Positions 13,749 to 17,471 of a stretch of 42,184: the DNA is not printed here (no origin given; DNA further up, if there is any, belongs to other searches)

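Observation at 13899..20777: HdrA-REC is translationally coupled to a sensor kinase and a REC-kinase hybrid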

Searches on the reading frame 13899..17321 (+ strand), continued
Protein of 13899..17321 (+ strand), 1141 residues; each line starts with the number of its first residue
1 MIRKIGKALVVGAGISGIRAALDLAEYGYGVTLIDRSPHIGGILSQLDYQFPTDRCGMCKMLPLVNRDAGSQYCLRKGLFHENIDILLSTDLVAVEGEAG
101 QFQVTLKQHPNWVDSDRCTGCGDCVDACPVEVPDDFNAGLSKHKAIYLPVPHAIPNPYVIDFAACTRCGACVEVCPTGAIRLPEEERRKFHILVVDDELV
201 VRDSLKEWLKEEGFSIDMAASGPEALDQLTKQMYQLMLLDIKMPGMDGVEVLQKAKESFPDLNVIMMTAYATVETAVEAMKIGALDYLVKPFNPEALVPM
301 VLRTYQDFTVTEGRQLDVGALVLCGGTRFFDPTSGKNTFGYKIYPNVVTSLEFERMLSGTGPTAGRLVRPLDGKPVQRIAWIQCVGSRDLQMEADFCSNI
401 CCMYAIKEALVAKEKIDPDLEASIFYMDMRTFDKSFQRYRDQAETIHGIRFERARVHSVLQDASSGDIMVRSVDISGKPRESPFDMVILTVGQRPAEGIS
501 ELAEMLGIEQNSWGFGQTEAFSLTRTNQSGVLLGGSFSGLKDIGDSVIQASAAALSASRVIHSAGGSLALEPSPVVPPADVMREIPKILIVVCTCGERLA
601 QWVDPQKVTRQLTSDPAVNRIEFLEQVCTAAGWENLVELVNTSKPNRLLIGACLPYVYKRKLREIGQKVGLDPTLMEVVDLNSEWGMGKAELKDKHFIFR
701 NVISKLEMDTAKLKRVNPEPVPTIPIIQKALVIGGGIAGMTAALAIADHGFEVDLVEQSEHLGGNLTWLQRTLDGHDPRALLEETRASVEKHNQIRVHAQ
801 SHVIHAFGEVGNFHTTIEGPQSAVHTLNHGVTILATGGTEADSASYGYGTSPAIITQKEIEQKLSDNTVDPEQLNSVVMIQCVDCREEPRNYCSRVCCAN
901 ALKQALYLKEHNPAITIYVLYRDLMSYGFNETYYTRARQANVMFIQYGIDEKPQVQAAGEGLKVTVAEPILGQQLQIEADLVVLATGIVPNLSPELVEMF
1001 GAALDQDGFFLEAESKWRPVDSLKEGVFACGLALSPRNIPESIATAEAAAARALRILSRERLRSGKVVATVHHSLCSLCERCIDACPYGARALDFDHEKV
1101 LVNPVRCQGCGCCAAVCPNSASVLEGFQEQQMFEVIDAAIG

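Call 45: search_protein_families(library=pfam, proteins=[L027:2413-4149:+, L032:2163-3917:+, L017:15169-16485:-, L017:16657-18909:-, L032:492-2141:+, L027:13418-14041:+, L027:14057-14941:+], max_evalue=0.001)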
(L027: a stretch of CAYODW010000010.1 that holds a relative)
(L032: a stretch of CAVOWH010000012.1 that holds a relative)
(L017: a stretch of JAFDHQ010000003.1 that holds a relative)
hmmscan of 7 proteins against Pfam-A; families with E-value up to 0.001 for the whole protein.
L027:2413-4149:+ (579 aa): 10 families
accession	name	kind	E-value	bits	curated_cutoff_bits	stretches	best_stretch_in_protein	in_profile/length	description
PF00158.32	Sigma54_activat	-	4.1e-67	225.5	20.2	1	269-436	1-168/168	Sigma-54 interaction domain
PF25601.1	AAA_lid_14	-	2.1e-25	88.8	27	1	442-521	2-81/87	AAA+ ATPase lid domain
PF00989.32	PAS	-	4.2e-20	72.3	22.6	1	144-249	6-112/113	PAS fold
PF13426.13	PAS_9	-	5.4e-20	72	27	1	150-251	2-102/103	PAS domain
PF14532.12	Sigma54_activ_2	-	4.8e-17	62.9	25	1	270-440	1-138/138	Sigma-54 interaction domain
PF08448.16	PAS_4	-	4.3e-16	59.5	23.1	2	145-254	1-109/110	PAS fold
PF02954.25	HTH_8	-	6.9e-10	38.9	22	1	539-575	6-42/42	Bacterial regulatory protein, Fis family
PF13188.13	PAS_8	-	1.9e-06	28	21.8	0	142-184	4-43/65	PAS domain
PF07728.20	AAA_5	-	2.8e-06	27.8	22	1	293-412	2-124/139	AAA domain (dynein-related subfamily)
PF13596.12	PAS_10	-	0.0004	21.4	22.1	0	141-251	1-106/106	PAS domain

L032:2163-3917:+ (585 aa): 13 families
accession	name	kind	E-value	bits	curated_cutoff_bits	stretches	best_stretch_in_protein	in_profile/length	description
PF00158.32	Sigma54_activat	-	1.1e-70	237.2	20.2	1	275-442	1-168/168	Sigma-54 interaction domain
PF25601.1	AAA_lid_14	-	3.5e-23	81.7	27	1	447-527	1-81/87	AAA+ ATPase lid domain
PF13426.13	PAS_9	-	3.2e-22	79.2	27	2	156-257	2-102/103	PAS domain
PF14532.12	Sigma54_activ_2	-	1.7e-21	77.3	25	1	276-446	1-138/138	Sigma-54 interaction domain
PF08448.16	PAS_4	-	1.9e-21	76.8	23.1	2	151-260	1-109/110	PAS fold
PF00989.32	PAS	-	8e-20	71.4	22.6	1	150-255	6-112/113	PAS fold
PF02954.25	HTH_8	-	3.7e-13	49.4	22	1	540-577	5-42/42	Bacterial regulatory protein, Fis family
PF13188.13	PAS_8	-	2.4e-09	37.2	21.8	1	148-198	4-51/65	PAS domain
PF18024.7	HTH_50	-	1.6e-07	31.3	27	1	538-579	9-49/50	Helix-turn-helix domain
PF07728.20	AAA_5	-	6.9e-07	29.8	22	1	299-417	2-123/139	AAA domain (dynein-related subfamily)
PF13596.12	PAS_10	-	7.5e-07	30.2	22.1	1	147-257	1-106/106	PAS domain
PF08447.18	PAS_3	-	3.6e-05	24.4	25.6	0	168-246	2-82/89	PAS fold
PF00004.35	AAA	-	0.00033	21.5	21.2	1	299-430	1-125/131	ATPase family associated with various cellular activities (AAA)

L017:15169-16485:- (439 aa): 2 families
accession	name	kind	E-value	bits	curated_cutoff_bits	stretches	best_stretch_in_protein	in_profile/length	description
PF00582.32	Usp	-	1e-47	162.6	24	2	291-425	2-137/141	Universal stress protein family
PF00072.30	Response_reg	-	1.3e-33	115.9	30.2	1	165-274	1-110/111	Response regulator receiver domain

L017:16657-18909:- (751 aa): 10 families
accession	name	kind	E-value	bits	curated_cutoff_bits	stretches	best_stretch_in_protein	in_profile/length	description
PF13426.13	PAS_9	-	3.5e-42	143.3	27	3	135-237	2-103/103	PAS domain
PF00989.32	PAS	-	4.4e-37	127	22.6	3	381-489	5-112/113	PAS fold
PF02518.31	HATPase_c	-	8.2e-25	87.9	26.4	1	630-737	2-109/111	Histidine kinase-, DNA gyrase B-, and HSP90-like ATPase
PF08448.16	PAS_4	-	1.3e-21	77.3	23.1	1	130-240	1-110/110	PAS fold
PF13188.13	PAS_8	-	1.6e-21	75.9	21.8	2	126-178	3-55/65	PAS domain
PF08447.18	PAS_3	-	1.6e-18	67.2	25.6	2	147-231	2-88/89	PAS fold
PF00512.31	HisKA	-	7.9e-12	45.5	26.9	1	515-585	2-64/66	His Kinase A (phospho-acceptor) domain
PF12860.13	PAS_7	-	5.3e-05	23.8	27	0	389-426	7-44/115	PAS fold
PF24820.1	Diguanyl_cycl_sensor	-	0.0002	21.7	28.1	0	382-472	1-94/109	Diguanylate cyclase-like sensor domain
PF14501.12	HATPase_c_5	-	0.00042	20.6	22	0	639-724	11-91/102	GHKL domain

L032:492-2141:+ (550 aa): 6 families
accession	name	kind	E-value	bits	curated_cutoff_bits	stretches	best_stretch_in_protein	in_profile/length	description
PF00072.30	Response_reg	-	9.6e-31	106.7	30.2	1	41-150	1-110/111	Response regulator receiver domain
PF02518.31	HATPase_c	-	2.5e-26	92.7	26.4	1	438-546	1-109/111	Histidine kinase-, DNA gyrase B-, and HSP90-like ATPase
PF00512.31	HisKA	-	6.3e-14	52.2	26.9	1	324-393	2-63/66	His Kinase A (phospho-acceptor) domain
PF00989.32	PAS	-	4.5e-13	49.7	22.6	1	189-298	4-112/113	PAS fold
PF13426.13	PAS_9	-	7.1e-10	39.5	27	1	197-301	2-103/103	PAS domain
PF08448.16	PAS_4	-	2.4e-07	31.4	23.1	1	193-303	2-109/110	PAS fold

L027:13418-14041:+ (208 aa): 6 families
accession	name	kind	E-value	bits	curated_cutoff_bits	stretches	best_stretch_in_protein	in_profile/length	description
PF13534.11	Fer4_17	-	1.7e-10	41.7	22.2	1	41-100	1-60/61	4Fe-4S dicluster domain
PF13187.11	Fer4_9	-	1.9e-09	37.8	27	1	41-99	1-50/52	4Fe-4S dicluster domain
PF13183.11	Fer4_8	-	4.9e-09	37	27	1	39-100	2-68/68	4Fe-4S dicluster domain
PF13237.11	Fer4_10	-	2.9e-05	24.4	25.5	0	37-97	4-53/53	4Fe-4S dicluster domain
PF12838.12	Fer4_7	-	8.9e-05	23.3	27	1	42-99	2-51/52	4Fe-4S dicluster domain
PF00037.32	Fer4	-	0.00034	20.7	21.1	0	40-54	6-20/24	4Fe-4S binding domain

L027:14057-14941:+ (295 aa): 1 family
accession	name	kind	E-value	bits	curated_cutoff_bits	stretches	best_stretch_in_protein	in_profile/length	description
PF02754.22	CCG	-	8.5e-21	74.3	20.6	2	3-87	1-85/85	Cysteine-rich domain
